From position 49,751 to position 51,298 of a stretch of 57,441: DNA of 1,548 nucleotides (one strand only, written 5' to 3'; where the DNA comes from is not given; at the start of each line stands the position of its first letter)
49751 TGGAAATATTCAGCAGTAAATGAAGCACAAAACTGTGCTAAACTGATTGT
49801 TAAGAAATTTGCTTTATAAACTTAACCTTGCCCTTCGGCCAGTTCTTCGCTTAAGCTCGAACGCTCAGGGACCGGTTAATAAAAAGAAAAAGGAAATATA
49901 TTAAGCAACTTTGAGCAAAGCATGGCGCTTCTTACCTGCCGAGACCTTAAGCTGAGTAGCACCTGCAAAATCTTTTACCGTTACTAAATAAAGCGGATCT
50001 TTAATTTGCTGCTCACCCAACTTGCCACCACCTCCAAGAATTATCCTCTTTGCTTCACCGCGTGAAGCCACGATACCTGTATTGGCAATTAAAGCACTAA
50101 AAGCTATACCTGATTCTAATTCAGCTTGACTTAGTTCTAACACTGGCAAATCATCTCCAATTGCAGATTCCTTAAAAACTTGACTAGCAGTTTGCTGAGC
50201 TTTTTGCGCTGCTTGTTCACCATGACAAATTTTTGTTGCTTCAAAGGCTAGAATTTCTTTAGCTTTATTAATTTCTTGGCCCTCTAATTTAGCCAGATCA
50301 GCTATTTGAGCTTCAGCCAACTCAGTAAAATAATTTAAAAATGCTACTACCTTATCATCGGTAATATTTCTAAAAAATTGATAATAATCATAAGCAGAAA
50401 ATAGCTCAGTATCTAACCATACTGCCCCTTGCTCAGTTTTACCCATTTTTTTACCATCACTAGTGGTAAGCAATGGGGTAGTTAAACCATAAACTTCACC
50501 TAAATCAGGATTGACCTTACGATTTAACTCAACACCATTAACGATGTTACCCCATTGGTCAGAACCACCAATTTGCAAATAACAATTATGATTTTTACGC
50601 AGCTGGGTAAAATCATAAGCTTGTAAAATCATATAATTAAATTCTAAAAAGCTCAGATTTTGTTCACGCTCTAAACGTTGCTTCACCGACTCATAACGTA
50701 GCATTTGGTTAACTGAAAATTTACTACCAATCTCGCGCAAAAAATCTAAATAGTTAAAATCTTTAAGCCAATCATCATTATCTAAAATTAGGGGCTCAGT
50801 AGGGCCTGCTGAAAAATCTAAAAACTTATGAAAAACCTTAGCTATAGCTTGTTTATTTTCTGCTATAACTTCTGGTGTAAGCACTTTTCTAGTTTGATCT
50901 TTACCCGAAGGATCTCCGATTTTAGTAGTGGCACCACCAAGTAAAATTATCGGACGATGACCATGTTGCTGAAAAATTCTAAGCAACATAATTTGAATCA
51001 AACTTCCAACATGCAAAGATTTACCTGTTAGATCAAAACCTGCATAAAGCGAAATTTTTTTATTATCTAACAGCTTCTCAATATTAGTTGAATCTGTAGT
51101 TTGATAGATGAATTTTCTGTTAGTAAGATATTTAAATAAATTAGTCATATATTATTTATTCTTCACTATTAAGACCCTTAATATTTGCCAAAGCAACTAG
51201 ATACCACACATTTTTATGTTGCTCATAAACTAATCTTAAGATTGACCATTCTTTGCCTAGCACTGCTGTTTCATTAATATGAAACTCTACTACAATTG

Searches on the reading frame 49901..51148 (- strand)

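Call 69: search_protein_families(library=pfam, proteins=[window:49901-51148:-], max_evalue=0.0001)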
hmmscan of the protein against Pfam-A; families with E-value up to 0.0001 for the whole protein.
window:49901-51148:- (415 aa): 1 family
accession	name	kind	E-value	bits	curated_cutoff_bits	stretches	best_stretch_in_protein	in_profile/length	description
PF00579.31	tRNA-synt_1b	-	1.3e-76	258.1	21.1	1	29-326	3-292/292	tRNA synthetases class I (W and Y)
